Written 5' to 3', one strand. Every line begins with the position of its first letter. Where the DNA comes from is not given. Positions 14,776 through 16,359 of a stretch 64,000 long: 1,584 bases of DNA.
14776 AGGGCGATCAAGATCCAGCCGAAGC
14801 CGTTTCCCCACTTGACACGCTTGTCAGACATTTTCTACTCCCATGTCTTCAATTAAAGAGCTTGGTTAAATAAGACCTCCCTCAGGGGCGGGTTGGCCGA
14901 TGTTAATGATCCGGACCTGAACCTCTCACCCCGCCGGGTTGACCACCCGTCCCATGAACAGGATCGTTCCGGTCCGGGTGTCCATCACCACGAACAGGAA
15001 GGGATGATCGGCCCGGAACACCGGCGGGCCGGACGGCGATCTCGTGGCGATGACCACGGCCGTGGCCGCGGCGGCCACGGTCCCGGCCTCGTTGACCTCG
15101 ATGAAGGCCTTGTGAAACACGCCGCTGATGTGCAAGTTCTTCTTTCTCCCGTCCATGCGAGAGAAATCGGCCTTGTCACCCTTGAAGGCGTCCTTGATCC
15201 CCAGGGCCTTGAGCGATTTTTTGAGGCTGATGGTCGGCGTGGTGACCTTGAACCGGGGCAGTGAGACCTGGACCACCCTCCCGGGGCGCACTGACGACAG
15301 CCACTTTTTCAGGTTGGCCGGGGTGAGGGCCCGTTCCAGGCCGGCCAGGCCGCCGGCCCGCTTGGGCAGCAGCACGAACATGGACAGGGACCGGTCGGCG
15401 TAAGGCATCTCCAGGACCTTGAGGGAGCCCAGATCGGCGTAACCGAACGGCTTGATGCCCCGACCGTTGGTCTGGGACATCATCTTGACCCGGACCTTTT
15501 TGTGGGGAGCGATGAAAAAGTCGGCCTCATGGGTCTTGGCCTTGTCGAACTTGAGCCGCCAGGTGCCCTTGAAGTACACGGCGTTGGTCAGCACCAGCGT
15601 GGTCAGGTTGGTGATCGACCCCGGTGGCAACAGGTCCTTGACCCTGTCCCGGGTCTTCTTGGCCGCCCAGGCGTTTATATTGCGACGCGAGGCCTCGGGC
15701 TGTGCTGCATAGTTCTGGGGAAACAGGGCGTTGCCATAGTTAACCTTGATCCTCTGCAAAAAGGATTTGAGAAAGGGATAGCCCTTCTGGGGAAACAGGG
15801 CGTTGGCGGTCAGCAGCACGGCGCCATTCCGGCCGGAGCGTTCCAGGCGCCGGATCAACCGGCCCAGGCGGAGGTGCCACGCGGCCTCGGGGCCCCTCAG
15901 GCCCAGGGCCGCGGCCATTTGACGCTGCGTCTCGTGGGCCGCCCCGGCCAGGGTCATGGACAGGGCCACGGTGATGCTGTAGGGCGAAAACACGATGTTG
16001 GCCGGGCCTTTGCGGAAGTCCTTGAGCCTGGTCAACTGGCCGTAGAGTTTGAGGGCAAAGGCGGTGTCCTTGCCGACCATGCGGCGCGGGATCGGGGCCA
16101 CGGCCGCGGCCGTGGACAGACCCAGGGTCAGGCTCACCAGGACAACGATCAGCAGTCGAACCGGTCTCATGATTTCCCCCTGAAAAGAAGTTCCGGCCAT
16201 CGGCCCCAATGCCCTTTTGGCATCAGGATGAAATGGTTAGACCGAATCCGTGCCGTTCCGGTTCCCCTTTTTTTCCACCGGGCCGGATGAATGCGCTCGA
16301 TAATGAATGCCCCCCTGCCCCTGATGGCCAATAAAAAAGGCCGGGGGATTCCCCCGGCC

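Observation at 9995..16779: Paralogous family of secreted, hyper-cationic, cysteine-patterned mini-proteins (CARP-A to E) filling one minus-strand gene run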

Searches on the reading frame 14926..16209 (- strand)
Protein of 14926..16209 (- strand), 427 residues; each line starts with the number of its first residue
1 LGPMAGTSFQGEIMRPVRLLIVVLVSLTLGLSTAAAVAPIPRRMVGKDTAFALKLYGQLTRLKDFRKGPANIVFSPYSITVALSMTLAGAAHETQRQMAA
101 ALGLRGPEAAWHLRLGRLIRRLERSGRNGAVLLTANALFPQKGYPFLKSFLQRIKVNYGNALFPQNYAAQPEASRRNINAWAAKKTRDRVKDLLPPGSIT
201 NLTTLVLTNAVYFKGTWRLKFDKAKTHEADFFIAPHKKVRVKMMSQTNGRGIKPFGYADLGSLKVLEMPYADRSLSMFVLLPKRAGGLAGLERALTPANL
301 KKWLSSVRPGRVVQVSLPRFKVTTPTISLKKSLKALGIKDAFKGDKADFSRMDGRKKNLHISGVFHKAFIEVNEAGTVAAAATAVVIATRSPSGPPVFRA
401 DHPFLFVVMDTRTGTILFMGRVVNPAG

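Call 4: search_protein_families(library=pfam, proteins=[window:14926-16209:-], max_evalue=1)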
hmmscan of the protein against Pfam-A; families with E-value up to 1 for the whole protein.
window:14926-16209:- (427 aa): 1 family
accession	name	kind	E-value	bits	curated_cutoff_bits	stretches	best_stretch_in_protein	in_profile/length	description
PF00079.25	Serpin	-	1.6e-110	370.3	27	1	49-425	4-370/370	Serpin (serine protease inhibitor)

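Call 40: search_protein_families(library=padloc, proteins=[window:14926-16170:-], max_evalue=1)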
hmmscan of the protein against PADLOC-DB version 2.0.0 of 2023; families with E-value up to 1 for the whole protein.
window:14926-16170:- (414 aa): 0 families

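Call 81: search_solved_structures(query=window:14926-16170:-, max_evalue=1e-30, show_alignments=1)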
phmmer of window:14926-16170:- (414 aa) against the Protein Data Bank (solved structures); distinct sequences matched with E-value up to 1e-30: 157 (the best 60 are shown).
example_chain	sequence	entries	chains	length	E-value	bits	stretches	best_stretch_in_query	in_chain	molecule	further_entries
8gxv_A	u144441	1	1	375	2.9e-80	273.6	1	57-412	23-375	Proteinase inhibitor I4 serpin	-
5cdx_A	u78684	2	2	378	1.4e-71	245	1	30-412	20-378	Conserpin | Conserpin in the latent state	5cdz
5ce0_A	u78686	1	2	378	5e-71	243.1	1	30-412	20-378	Native conserpin with Z-variant (E342K)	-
6ee5_A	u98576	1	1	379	1.2e-69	238.6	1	30-412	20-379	Conserpin-AATRCL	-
4zk0_A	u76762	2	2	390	8.7e-68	232.5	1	50-412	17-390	Serpin B4 | Serpin B3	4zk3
2zv6_A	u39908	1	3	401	9.4e-68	232.4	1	49-412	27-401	Serpin B3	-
1oyh_I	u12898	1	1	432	1.7e-62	215.1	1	38-413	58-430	Antithrombin-III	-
1att_A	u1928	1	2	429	2.2e-62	214.7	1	39-413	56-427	ANTITHROMBIN III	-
2b4x_L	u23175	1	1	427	3.1e-62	214.2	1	38-413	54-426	Antithrombin-III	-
3kcg_I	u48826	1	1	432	3.2e-62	214.2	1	38-413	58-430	Antithrombin-III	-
1ant_L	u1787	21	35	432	3.2e-62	214.2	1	38-413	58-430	ANTITHROMBIN | ANTITHROMBIN III | PROTEIN (ANTITHROMBIN-III)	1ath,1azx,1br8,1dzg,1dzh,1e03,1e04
4ga7_A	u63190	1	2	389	4.1e-62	213.8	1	34-412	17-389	Leukocyte elastase inhibitor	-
1dzg_I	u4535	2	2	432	4.4e-62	213.7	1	38-413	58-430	ANTITHROMBIN-III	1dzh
2hij_I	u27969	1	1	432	6.1e-62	213.3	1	38-413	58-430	Antithrombin-III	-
1t1f_A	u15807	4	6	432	7.7e-62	212.9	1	38-413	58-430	Antithrombin-III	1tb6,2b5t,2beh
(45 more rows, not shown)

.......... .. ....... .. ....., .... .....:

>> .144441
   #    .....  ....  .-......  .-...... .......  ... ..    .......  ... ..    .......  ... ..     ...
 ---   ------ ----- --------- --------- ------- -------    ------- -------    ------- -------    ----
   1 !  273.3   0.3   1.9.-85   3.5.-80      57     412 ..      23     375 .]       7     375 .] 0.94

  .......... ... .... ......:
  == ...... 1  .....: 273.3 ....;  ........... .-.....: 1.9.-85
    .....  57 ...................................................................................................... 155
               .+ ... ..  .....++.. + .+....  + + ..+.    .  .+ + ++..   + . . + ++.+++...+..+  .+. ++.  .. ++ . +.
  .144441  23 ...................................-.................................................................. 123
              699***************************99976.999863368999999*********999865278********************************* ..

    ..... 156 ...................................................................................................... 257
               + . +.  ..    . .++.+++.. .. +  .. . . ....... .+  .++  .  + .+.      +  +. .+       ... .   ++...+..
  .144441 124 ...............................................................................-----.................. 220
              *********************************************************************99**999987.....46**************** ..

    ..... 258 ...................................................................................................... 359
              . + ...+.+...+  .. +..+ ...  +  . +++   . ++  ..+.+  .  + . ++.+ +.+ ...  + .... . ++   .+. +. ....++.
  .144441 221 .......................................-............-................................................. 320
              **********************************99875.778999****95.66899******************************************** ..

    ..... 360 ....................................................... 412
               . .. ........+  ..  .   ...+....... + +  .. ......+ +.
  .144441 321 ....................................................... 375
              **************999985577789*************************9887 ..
